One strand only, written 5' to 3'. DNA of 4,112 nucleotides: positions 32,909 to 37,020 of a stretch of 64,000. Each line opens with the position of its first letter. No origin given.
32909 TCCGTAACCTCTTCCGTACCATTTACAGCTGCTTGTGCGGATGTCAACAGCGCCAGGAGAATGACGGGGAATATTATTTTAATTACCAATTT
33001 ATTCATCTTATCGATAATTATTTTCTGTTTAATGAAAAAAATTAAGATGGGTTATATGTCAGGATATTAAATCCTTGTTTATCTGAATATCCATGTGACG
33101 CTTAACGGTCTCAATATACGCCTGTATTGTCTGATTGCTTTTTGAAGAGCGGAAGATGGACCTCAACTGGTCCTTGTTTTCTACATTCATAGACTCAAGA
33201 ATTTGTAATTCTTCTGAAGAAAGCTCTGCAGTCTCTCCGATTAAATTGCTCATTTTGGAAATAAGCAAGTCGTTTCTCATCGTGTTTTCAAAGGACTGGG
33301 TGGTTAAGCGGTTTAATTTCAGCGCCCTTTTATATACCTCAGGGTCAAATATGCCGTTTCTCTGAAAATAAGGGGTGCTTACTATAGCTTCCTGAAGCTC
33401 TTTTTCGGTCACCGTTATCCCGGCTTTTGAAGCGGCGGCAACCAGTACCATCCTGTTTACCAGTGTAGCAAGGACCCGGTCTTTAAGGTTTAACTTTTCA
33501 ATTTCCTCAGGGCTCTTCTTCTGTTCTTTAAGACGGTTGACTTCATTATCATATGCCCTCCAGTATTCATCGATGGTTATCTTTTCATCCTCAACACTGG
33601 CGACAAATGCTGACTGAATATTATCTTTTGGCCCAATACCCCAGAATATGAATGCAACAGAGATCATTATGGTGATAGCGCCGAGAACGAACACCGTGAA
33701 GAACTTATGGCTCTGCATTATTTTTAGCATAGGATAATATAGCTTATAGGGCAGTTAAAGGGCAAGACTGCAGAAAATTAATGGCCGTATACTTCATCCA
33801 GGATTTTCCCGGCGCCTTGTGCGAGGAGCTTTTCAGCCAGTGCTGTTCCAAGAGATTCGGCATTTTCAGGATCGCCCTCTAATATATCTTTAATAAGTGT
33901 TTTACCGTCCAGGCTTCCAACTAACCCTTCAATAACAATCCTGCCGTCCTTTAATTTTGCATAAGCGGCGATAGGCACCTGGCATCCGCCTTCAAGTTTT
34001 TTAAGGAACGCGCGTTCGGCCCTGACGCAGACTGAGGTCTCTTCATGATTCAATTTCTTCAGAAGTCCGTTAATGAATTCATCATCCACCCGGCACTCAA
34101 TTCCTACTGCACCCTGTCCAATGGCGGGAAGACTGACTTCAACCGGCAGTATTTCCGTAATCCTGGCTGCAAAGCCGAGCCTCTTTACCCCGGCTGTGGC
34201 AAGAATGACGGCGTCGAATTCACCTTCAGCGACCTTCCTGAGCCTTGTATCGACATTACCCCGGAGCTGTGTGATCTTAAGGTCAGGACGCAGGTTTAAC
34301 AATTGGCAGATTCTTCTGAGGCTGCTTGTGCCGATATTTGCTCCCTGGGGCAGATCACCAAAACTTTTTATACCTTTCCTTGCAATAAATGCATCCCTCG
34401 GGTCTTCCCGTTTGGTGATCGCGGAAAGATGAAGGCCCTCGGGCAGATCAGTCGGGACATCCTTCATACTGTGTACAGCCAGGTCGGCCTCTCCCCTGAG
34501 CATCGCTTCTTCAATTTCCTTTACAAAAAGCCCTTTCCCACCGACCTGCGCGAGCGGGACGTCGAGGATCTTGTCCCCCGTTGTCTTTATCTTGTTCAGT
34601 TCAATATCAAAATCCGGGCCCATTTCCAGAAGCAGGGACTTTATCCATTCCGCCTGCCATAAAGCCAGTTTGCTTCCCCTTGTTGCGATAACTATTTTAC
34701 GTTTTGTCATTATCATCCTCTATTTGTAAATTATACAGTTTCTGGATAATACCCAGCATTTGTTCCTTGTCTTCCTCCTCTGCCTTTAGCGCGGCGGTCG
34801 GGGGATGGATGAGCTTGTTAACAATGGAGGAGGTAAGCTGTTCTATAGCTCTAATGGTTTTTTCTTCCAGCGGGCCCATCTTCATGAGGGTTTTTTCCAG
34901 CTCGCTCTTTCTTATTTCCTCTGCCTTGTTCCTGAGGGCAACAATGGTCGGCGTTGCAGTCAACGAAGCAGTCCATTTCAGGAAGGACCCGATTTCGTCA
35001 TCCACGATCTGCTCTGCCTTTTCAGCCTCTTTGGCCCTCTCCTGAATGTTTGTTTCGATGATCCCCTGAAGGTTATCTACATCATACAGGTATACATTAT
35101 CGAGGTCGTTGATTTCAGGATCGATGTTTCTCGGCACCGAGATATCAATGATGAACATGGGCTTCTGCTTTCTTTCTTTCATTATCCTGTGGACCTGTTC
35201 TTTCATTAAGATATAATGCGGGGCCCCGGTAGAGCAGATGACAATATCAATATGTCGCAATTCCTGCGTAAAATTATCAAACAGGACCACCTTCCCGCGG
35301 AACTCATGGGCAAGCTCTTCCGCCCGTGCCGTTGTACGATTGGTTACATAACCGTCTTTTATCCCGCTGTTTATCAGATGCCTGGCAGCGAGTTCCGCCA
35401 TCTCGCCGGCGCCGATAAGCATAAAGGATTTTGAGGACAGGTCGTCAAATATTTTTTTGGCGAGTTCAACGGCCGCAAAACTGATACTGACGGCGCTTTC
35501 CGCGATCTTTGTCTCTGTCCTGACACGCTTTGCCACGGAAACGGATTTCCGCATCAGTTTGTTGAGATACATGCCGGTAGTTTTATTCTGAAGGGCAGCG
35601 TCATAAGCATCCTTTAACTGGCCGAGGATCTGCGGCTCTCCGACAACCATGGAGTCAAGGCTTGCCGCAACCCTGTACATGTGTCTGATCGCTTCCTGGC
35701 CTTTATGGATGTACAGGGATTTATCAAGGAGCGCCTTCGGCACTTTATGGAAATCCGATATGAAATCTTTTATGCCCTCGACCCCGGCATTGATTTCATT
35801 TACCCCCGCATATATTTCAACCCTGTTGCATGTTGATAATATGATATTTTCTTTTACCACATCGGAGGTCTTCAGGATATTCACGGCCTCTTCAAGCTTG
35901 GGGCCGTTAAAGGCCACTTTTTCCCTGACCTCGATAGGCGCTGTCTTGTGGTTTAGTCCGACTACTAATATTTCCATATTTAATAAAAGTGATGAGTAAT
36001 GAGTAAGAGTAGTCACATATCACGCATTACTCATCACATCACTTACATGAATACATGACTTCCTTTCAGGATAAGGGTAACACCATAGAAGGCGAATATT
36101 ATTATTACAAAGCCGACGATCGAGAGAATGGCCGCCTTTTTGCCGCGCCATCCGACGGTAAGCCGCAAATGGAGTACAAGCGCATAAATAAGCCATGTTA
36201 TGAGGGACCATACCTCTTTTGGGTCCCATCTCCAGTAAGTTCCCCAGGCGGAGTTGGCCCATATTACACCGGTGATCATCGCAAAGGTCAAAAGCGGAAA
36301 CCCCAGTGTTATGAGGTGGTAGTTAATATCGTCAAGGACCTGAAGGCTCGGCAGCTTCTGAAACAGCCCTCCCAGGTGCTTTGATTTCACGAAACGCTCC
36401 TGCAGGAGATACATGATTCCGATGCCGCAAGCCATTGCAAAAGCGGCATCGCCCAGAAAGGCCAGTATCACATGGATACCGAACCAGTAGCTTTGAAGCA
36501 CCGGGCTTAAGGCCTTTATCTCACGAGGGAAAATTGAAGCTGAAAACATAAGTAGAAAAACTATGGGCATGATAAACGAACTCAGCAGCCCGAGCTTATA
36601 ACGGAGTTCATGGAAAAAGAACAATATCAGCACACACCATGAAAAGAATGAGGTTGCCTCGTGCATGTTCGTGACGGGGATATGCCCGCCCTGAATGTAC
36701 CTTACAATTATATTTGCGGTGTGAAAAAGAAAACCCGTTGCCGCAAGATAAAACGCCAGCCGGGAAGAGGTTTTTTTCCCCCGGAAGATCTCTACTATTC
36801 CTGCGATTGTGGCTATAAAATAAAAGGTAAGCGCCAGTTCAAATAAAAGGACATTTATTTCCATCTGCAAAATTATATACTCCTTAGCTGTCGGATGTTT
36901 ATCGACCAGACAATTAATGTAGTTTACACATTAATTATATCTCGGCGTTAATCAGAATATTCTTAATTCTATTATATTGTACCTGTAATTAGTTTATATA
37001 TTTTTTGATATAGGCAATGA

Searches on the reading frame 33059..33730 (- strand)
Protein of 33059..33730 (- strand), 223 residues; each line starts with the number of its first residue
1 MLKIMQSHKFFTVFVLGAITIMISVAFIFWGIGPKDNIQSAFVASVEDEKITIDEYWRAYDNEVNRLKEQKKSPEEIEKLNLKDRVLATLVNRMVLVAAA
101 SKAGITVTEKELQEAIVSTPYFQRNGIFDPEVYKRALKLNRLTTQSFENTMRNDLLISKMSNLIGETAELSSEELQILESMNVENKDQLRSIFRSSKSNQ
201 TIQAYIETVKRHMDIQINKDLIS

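Call 59: search_protein_families(library=pfam, proteins=[window:33059-33730:-], max_evalue=0.00001)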
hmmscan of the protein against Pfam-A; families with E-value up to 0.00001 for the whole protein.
window:33059-33730:- (223 aa): 3 families
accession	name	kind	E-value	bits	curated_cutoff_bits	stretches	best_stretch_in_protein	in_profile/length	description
PF13624.11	SurA_N_3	-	3.5e-40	137.9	27.2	1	1-160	1-161/162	SurA-like N-terminal domain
PF13623.11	SurA_N_2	-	1.5e-25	90.2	28.5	1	15-137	11-145/145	SurA-like N-terminal domain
PF09312.16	SurA_N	-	4.4e-08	33.7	30.8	1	43-160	5-117/118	SurA N-terminal domain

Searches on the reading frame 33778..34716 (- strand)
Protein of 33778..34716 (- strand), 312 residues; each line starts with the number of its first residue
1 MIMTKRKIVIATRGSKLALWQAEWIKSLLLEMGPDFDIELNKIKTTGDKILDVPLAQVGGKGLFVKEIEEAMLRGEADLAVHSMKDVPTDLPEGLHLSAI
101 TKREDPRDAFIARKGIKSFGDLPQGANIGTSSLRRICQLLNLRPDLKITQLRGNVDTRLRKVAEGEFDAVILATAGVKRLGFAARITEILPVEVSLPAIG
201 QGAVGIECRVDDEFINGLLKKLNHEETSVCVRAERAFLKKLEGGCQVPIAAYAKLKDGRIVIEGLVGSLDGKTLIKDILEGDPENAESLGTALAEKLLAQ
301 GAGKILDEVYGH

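Call 59: search_protein_families(library=pfam, proteins=[window:33778-34716:-], max_evalue=0.00001)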
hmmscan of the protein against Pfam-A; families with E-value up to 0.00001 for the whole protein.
window:33778-34716:- (312 aa): 2 families
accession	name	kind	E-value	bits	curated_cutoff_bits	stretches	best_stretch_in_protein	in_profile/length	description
PF01379.25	Porphobil_deam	-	8.4e-86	287.2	22.1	1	8-215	1-205/207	Porphobilinogen deaminase, dipyromethane cofactor binding domain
PF03900.20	Porphobil_deamC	-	2e-22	79.8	26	1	230-298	3-73/74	Porphobilinogen deaminase, C-terminal domain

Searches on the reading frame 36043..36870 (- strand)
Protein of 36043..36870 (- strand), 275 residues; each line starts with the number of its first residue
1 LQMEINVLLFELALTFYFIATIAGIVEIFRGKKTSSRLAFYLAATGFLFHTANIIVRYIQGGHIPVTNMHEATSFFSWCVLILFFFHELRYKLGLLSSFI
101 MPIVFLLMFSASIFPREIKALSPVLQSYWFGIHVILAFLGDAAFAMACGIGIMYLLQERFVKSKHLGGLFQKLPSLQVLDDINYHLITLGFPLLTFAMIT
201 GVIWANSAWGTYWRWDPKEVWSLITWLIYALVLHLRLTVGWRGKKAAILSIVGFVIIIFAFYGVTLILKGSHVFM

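Call 59: search_protein_families(library=pfam, proteins=[window:36043-36870:-], max_evalue=0.00001)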
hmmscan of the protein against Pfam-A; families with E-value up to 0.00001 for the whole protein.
window:36043-36870:- (275 aa): 1 family
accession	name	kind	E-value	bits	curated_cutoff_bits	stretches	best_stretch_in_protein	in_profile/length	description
PF01578.25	Cytochrom_C_asm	-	5e-49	167.3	29.9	1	68-272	3-212/212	Cytochrome C assembly protein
